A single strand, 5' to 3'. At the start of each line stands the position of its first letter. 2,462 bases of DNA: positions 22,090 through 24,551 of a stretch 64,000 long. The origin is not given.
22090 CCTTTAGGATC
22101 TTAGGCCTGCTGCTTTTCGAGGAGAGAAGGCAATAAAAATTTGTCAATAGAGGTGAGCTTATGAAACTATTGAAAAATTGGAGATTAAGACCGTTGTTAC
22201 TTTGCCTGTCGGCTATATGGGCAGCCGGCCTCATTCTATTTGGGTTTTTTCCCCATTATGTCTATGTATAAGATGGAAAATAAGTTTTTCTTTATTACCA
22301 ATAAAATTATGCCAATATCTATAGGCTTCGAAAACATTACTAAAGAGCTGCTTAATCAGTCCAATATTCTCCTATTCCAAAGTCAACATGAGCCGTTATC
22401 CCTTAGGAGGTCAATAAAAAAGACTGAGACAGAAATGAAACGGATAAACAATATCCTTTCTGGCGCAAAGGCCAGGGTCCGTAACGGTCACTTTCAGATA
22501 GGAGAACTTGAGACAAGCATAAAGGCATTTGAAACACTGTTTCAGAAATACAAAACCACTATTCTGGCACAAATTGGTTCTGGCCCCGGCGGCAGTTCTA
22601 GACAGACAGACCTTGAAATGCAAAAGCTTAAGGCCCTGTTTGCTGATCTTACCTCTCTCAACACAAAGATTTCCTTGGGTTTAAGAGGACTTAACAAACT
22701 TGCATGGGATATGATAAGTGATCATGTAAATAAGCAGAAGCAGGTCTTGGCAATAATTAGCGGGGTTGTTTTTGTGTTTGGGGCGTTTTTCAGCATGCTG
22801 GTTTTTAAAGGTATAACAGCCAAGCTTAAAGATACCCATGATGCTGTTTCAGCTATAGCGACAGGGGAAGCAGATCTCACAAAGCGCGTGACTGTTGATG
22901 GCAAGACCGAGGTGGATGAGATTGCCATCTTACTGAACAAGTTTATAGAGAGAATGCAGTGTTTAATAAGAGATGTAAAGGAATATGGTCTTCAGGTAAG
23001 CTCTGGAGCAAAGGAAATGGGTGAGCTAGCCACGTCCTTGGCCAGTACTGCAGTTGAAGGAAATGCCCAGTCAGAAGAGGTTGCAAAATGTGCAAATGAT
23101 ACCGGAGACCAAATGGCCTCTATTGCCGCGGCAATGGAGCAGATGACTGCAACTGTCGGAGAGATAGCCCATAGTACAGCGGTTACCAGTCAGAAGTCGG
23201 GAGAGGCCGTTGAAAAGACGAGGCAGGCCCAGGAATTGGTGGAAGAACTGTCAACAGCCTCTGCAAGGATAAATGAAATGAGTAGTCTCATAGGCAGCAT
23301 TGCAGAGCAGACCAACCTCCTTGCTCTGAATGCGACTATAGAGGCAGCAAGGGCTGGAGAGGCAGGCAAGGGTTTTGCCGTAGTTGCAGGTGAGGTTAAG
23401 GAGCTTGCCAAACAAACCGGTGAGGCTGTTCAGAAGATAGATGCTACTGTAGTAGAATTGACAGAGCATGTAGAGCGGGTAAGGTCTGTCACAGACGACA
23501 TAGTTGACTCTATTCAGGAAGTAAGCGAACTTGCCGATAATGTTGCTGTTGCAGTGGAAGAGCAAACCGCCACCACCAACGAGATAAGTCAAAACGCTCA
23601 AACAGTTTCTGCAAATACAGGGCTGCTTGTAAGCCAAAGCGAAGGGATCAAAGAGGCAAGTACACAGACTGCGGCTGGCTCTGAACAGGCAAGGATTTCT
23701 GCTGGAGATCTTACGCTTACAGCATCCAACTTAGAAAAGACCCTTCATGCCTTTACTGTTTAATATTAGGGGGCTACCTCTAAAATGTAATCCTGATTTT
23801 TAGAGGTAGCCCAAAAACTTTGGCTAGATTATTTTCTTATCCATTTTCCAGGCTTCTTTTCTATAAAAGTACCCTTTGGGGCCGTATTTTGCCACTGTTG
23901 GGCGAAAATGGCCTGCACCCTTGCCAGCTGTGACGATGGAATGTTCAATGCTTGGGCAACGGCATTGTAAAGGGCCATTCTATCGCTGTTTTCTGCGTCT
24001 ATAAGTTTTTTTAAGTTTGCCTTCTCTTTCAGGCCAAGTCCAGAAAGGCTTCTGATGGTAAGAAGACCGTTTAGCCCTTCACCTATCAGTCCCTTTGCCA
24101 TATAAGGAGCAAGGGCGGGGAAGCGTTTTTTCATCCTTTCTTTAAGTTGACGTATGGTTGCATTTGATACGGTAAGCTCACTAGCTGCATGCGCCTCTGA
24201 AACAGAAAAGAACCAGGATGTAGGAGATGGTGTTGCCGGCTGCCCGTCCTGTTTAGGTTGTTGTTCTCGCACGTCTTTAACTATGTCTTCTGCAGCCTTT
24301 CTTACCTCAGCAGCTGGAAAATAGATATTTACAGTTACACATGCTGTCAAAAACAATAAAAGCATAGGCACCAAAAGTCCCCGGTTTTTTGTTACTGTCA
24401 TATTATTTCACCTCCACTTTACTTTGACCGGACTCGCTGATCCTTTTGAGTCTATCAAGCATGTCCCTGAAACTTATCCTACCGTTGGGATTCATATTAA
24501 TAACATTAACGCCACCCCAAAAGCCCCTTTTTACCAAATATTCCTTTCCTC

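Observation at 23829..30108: One operon links an RsbR/RsbS/RsbT stressosome-type module to a His-less kinase-like protein and YdbH/YdbL-type envelope proteins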

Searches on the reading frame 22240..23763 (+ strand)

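Call 60: search_protein_families(library=pfam, proteins=[window:22240-23763:+], max_evalue=0.0001)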
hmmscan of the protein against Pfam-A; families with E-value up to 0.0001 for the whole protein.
window:22240-23763:+ (507 aa): 2 families
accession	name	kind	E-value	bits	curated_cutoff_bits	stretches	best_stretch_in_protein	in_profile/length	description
PF00015.26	MCPsignal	-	8.3e-31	107.6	34.6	1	321-476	12-164/172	Methyl-accepting chemotaxis protein (MCP) signalling domain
PF00672.30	HAMP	-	7.4e-07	29.8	25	1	192-239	6-51/53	HAMP domain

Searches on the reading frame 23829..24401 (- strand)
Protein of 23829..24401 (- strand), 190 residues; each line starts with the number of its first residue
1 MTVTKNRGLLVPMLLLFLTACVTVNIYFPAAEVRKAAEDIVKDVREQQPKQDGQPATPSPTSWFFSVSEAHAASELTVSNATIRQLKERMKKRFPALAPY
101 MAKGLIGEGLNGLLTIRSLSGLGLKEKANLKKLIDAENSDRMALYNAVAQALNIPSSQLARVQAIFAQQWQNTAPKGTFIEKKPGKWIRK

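Call 3: search_protein_families(library=pfam, proteins=[window:23829-24401:-], max_evalue=0.01)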
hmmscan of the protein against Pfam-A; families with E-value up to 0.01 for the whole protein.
window:23829-24401:- (190 aa): 1 family
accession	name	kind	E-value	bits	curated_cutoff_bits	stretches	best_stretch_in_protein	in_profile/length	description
PF07027.17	DUF1318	-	6.8e-17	62.2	27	1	92-190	3-92/92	Protein of unknown function (DUF1318)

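Call 4: search_protein_families(library=ncbifam, proteins=[window:23829-24401:-], max_evalue=0.01)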
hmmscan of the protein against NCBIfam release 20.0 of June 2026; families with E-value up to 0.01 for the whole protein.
window:23829-24401:- (190 aa): 0 families

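Call 8: search_protein_families(library=pfam, proteins=[window:23829-24401:-], max_evalue=10)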
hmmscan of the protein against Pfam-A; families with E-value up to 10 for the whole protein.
window:23829-24401:- (190 aa): 3 families
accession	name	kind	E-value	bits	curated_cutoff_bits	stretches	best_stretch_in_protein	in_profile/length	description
PF07027.17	DUF1318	-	6.8e-17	62.2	27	1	92-190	3-92/92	Protein of unknown function (DUF1318)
PF02720.22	DUF222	-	0.087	12.6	24.4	1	37-109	18-83/306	Domain of unknown function (DUF222)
PF04218.19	CENP-B_N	-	0.12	12.5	21.2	1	119-162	4-42/53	CENP-B N-terminal DNA-binding domain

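Call 86: search_solved_structures(query=window:23829-24401:-, max_evalue=1, show_alignments=1)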
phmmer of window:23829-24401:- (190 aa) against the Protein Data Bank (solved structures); distinct sequences matched with E-value up to 1: 2.
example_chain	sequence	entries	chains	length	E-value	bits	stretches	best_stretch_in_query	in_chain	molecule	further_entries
28oj_A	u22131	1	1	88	0.014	18.7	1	122-190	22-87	Probable chaperone-like protein YdbL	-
9lq5_I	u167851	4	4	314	0.13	15.5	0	110-181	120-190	RAMP superfamily protein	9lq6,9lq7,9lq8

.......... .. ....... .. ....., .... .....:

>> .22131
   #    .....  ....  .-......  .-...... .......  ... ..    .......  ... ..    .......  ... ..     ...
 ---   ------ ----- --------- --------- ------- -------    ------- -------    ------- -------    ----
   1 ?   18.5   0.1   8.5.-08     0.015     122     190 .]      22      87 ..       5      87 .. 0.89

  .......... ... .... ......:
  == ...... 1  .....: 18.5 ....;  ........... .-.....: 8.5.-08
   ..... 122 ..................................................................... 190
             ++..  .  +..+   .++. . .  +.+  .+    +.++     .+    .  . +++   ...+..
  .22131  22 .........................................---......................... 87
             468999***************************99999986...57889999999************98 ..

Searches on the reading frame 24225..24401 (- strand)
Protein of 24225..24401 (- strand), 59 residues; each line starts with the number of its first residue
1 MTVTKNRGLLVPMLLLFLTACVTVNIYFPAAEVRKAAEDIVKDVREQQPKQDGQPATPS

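Call 58: search_protein_families(library=pfam, proteins=[window:24225-24401:-], max_evalue=10)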
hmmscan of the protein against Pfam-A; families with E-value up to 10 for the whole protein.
seq(59 aa): 2 families
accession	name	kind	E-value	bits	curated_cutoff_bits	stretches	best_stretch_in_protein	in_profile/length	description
PF13549.11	ATP-grasp_5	-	0.16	11.7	27.6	1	21-51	66-95/221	ATP-grasp domain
PF15763.10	DUF4692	-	0.17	12.7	27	1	7-54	4-52/167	Regulator of human erythroid cell expansion (RHEX)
